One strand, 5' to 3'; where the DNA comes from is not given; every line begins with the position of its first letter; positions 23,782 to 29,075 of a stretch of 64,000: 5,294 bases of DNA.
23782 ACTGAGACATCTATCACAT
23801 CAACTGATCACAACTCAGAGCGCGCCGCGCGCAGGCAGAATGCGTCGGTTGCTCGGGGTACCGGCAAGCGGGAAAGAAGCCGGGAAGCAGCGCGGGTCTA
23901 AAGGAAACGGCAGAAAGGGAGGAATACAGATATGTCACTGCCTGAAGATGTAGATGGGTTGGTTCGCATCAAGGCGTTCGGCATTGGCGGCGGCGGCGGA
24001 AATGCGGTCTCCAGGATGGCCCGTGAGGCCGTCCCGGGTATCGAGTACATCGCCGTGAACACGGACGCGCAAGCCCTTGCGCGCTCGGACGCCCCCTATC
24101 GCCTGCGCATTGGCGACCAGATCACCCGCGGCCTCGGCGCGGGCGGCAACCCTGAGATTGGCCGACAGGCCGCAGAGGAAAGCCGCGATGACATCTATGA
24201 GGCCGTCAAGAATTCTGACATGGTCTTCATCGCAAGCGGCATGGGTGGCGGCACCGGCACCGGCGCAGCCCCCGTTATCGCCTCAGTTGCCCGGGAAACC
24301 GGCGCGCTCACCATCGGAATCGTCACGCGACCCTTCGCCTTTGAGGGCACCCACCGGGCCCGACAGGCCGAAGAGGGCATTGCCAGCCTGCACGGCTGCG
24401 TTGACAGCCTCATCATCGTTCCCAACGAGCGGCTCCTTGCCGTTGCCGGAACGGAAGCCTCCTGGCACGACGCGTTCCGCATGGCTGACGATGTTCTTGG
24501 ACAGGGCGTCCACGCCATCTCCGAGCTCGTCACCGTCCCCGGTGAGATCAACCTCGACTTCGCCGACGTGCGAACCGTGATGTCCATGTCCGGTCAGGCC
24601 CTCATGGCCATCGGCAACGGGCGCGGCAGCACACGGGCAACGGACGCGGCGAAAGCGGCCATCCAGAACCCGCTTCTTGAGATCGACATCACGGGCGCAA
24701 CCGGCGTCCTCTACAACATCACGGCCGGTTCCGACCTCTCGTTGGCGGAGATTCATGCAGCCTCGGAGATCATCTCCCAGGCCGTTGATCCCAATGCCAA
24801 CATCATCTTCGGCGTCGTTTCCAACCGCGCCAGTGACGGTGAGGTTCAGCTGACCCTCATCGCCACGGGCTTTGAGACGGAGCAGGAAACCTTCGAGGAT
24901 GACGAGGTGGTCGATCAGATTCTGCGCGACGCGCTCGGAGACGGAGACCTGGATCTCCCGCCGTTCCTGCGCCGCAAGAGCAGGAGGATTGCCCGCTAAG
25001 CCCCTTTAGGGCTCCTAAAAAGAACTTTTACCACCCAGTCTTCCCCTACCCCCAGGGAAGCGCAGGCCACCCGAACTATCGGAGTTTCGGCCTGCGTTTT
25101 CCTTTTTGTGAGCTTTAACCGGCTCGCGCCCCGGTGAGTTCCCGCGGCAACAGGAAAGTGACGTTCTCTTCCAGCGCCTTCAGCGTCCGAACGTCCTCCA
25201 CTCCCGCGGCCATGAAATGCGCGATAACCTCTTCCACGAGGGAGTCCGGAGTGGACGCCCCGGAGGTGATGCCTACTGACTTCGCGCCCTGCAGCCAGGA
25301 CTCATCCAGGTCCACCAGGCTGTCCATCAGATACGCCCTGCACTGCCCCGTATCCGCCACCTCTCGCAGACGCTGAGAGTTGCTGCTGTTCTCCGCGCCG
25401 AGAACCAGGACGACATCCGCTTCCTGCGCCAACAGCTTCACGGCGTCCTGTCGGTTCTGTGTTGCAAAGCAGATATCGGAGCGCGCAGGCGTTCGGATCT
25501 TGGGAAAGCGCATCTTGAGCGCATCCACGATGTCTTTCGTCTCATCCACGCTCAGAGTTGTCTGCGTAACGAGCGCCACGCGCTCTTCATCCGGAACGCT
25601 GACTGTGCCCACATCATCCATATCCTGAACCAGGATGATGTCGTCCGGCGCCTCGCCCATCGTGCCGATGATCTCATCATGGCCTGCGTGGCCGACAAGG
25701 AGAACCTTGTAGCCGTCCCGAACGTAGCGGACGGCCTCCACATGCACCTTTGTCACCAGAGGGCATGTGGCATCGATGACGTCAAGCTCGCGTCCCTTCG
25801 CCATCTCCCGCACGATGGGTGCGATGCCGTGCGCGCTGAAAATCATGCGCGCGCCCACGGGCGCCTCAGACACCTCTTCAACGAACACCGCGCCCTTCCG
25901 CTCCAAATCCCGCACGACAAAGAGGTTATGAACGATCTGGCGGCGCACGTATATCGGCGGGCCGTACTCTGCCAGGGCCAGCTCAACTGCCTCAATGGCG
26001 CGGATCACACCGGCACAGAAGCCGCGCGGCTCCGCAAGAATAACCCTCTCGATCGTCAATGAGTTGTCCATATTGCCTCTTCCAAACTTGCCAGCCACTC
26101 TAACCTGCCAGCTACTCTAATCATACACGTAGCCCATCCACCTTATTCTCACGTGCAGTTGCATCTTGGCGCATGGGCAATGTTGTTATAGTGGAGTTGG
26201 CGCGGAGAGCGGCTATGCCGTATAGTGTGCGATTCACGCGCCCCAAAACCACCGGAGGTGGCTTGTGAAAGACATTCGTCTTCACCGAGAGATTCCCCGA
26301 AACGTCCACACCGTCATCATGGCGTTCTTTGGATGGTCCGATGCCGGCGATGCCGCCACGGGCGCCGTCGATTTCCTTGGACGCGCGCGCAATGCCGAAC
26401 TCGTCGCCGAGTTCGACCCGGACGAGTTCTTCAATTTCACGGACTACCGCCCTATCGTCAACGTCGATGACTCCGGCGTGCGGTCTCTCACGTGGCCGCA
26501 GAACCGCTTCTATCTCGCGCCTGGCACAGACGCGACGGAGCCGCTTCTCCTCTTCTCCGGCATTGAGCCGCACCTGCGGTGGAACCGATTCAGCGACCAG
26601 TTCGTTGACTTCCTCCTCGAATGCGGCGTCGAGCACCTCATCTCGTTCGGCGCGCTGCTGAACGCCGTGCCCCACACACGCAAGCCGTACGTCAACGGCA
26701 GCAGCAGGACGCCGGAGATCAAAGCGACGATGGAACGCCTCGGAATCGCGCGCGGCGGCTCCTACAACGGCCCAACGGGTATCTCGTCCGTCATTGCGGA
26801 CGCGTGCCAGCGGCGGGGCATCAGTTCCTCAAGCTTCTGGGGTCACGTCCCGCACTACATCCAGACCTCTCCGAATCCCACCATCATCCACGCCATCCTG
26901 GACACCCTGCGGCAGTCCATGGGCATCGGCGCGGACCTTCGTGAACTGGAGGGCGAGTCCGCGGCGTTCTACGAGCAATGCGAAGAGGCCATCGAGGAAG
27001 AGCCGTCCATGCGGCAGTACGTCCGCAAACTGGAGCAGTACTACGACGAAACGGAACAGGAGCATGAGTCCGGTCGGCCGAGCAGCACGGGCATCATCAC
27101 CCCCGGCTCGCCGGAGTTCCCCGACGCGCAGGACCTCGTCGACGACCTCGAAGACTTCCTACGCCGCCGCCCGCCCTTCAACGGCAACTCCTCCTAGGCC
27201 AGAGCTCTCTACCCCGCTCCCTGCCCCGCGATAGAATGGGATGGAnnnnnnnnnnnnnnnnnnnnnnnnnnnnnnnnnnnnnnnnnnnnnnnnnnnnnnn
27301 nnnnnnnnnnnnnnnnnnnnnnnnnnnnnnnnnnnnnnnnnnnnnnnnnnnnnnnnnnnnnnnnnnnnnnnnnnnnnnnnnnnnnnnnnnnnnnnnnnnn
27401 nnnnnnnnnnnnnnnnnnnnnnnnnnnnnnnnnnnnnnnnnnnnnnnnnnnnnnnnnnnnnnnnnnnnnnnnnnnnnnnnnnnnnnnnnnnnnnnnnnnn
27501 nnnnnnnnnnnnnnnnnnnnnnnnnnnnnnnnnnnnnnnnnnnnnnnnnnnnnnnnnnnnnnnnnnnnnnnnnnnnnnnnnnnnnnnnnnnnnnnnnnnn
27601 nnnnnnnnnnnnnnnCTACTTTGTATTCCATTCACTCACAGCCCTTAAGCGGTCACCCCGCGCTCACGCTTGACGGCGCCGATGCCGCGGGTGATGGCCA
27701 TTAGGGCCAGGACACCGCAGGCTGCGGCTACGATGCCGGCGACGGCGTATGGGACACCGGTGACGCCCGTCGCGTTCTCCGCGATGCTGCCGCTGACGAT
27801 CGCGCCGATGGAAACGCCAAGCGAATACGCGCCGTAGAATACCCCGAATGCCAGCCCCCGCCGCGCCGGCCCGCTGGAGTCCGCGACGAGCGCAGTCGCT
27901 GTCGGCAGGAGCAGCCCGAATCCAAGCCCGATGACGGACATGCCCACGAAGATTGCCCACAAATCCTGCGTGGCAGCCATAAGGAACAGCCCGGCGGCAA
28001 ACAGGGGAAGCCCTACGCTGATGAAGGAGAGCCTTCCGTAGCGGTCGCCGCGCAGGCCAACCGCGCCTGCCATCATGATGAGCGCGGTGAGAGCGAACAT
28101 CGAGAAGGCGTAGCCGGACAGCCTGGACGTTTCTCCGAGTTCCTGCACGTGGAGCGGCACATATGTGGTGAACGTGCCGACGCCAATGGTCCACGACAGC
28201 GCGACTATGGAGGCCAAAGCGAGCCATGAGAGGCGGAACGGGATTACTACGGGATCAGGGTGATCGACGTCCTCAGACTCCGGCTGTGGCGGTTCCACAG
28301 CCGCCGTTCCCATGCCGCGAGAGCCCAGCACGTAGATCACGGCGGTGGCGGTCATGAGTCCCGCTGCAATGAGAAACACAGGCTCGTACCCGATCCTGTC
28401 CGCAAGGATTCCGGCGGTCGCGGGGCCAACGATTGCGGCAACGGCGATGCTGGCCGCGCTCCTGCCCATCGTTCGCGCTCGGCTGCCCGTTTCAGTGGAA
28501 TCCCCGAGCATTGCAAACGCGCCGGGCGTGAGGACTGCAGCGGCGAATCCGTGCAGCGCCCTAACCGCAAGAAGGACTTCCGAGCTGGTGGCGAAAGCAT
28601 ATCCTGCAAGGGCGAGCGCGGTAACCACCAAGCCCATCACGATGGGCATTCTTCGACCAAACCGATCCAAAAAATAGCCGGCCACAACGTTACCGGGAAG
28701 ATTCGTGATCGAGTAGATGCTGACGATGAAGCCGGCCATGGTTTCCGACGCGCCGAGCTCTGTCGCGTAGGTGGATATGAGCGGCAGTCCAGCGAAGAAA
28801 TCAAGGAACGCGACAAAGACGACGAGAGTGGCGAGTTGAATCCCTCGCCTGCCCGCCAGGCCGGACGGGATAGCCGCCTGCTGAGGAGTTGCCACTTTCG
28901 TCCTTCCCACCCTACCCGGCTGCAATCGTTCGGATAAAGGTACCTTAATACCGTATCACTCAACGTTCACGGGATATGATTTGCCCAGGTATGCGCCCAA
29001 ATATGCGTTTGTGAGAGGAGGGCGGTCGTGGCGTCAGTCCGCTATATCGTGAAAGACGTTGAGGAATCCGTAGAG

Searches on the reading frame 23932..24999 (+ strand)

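Call 74: search_protein_families(library=pfam, proteins=[window:23932-24999:+], max_evalue=0.00001)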
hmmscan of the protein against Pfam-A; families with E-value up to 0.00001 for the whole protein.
window:23932-24999:+ (355 aa): 2 families
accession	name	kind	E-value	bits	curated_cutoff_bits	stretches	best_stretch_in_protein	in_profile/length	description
PF00091.31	Tubulin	-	9.7e-47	160.1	33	1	12-172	1-189/190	Tubulin/FtsZ family, GTPase domain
PF12327.13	FtsZ_C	-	8.1e-29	100.2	27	1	221-315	1-95/95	FtsZ family, C-terminal domain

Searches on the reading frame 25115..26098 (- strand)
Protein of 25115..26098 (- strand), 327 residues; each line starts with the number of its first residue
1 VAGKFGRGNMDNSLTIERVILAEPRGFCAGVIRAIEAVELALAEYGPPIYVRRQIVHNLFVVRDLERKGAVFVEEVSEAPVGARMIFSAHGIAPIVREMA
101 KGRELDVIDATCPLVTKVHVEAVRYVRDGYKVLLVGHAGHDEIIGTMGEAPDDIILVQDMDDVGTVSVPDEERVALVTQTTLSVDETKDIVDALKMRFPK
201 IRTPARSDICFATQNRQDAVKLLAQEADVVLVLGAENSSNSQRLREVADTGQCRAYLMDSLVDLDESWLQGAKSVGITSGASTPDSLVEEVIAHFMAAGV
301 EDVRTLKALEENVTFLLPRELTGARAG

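Call 74: search_protein_families(library=pfam, proteins=[window:25115-26098:-], max_evalue=0.00001)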
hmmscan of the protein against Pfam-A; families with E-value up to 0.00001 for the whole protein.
window:25115-26098:- (327 aa): 1 family
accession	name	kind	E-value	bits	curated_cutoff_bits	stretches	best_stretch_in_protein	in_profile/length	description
PF02401.23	LYTB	-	6.6e-92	308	24.5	1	19-294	1-265/267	LytB protein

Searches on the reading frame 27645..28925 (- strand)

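Call 74: search_protein_families(library=pfam, proteins=[window:27645-28925:-], max_evalue=0.00001)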
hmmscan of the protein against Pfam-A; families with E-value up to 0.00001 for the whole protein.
window:27645-28925:- (426 aa): 3 families
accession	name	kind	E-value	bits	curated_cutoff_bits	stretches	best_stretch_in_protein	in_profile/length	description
PF07690.21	MFS_1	-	1.7e-58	198.7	33.4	2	34-287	3-259/347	Major Facilitator Superfamily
PF00083.30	Sugar_tr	-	6.9e-18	65.2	22.3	2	51-132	35-119/452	Sugar (and other) transporter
PF12832.13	MFS_1_like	-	4.3e-14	52.8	25.2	2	31-185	214-372/373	MFS_1 like family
